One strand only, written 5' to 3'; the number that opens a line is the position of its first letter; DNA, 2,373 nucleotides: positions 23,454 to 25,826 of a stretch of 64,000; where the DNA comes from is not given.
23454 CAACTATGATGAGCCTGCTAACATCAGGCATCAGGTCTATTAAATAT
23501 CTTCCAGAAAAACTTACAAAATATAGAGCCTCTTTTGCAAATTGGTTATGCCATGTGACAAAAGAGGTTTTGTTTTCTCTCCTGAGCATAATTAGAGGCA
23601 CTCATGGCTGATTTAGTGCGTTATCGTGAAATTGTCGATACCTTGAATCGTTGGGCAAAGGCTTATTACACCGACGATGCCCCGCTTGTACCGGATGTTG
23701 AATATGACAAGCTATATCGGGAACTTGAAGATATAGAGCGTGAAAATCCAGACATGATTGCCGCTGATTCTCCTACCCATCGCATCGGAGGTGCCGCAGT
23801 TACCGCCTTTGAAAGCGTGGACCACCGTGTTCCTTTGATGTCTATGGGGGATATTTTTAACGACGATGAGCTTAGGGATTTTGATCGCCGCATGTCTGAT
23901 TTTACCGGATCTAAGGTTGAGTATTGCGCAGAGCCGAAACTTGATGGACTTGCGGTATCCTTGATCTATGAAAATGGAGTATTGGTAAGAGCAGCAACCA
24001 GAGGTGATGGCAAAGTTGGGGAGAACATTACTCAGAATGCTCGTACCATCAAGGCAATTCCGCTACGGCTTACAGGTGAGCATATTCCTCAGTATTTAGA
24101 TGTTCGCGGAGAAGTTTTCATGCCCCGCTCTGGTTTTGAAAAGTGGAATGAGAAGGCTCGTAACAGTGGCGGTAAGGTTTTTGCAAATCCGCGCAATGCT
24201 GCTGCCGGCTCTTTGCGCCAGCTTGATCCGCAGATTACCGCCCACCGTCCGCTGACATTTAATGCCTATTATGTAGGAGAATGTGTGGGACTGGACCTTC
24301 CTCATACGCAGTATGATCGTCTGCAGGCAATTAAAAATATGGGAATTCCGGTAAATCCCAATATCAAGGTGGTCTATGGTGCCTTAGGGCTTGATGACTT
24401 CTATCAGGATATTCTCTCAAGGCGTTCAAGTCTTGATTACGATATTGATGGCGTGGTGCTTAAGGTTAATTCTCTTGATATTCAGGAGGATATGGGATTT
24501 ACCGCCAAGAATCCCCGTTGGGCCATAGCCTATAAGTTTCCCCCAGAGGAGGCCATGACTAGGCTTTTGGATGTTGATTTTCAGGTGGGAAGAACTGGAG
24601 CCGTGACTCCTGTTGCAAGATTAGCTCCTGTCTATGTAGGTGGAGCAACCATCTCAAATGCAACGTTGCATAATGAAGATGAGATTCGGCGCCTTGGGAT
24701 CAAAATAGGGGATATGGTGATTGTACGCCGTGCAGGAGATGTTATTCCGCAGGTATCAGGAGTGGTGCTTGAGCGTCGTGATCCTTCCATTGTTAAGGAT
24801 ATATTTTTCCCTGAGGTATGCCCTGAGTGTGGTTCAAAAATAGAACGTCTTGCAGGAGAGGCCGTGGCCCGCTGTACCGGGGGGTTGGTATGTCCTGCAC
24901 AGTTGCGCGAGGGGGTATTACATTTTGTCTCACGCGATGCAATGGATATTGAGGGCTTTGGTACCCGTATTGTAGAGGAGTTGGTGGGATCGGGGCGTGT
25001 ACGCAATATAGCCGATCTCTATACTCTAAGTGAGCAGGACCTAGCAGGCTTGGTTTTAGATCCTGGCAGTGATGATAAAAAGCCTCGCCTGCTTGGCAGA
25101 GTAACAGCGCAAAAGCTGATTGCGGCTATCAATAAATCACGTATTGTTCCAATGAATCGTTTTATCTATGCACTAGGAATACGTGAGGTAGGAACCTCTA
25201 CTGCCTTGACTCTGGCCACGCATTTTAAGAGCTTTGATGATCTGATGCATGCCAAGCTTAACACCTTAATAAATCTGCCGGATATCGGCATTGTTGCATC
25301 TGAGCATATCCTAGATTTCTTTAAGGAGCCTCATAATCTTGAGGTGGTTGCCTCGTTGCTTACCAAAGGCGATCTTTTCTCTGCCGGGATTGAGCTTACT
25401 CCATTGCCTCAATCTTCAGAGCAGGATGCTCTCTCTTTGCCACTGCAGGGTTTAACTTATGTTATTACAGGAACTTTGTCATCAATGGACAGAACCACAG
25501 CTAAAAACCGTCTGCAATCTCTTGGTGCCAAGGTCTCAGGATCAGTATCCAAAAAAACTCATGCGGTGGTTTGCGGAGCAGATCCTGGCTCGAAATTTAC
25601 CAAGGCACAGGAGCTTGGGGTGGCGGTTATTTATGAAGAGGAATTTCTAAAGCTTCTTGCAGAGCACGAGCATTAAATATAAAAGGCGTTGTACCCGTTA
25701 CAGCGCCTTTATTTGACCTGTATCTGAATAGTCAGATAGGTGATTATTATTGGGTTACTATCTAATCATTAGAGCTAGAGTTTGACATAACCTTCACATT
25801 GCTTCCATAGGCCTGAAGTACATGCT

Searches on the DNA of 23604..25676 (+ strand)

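Call 6: search_dna_similar(query=window:23604-25676:+, collection=ecoli_genomes, mode=distant, max_rows=3)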
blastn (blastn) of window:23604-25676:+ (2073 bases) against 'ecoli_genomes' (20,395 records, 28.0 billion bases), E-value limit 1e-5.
Records with a match: 5428; places in all: 5428; records where one place covers at least 80% of the query: 0.
Genomes with a match: 5426 of 5426; with a place that covers at least 80% of the query: 0. Places per genome that has any: lowest 1, median 1, highest 2. On chromosomes: 5426 places; on plasmids: 2.
Best place of each record, by identity: 60-80% 5428.
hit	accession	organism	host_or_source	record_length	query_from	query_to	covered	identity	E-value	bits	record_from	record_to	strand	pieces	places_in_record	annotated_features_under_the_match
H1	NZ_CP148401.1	Escherichia coli strain Z1323CEC0019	Chicken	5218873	328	1352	41%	65.0%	6e-20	175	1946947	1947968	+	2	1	ligA: NAD-dependent DNA ligase LigA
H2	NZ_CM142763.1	Escherichia coli strain GPEC620-622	chicken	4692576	328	1151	31%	66.1%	3e-18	169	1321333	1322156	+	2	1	ligA: NAD-dependent DNA ligase LigA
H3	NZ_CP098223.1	Escherichia coli strain Z0117EC0005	Canis lupus familiaris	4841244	328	657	16%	69.5%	2e-27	135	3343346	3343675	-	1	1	ligA: NAD-dependent DNA ligase LigA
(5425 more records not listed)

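Call 8: get_annotated_region(hit=H1, flank=10000)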
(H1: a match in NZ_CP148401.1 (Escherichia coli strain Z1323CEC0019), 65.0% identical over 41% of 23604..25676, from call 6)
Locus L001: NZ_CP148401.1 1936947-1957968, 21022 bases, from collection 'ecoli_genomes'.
description: Escherichia coli strain Z1323CEC0019 chromosome, complete genome
organism: Escherichia coli strain Z1323CEC0019 (NCBI taxid 562)
replicon: chromosome; assembly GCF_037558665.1
host: Chicken; source: -; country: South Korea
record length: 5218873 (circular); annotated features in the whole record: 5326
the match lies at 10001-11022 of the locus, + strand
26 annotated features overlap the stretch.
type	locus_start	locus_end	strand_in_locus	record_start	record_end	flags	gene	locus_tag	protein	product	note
CDS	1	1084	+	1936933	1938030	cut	cysA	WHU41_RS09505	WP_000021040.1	sulfate/thiosulfate ABC transporter ATP-binding protein CysA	-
CDS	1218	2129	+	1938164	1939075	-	cysM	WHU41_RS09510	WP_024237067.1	cysteine synthase B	-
CDS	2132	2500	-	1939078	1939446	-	yfeK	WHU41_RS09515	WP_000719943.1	YfeK family protein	-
CDS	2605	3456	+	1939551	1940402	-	pdxK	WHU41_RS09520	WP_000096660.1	pyridoxine/pyridoxal/pyridoxamine kinase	-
CDS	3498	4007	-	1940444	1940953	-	crr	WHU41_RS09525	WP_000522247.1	PTS glucose transporter subunit IIA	-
CDS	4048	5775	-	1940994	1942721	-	ptsI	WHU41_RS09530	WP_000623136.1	phosphoenolpyruvate-protein phosphotransferase PtsI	-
CDS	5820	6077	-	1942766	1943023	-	ptsH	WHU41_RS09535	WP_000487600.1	phosphocarrier protein Hpr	-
CDS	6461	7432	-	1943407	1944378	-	cysK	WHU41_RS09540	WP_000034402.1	cysteine synthase A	-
CDS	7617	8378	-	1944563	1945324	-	cysZ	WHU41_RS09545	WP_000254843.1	sulfate transporter CysZ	-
CDS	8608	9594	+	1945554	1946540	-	zipA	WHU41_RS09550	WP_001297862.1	cell division protein ZipA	-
CDS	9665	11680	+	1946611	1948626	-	ligA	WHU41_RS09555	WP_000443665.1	NAD-dependent DNA ligase LigA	-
CDS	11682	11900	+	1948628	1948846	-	ypeB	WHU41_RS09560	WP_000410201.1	DUF3820 family protein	-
CDS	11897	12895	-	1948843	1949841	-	yfeH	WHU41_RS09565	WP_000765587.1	bile acid:sodium symporter family protein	-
CDS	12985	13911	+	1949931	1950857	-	yfeR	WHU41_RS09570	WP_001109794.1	LysR family transcriptional regulator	-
CDS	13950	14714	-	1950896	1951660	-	yfeN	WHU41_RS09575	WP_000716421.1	outer membrane protein OmpK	-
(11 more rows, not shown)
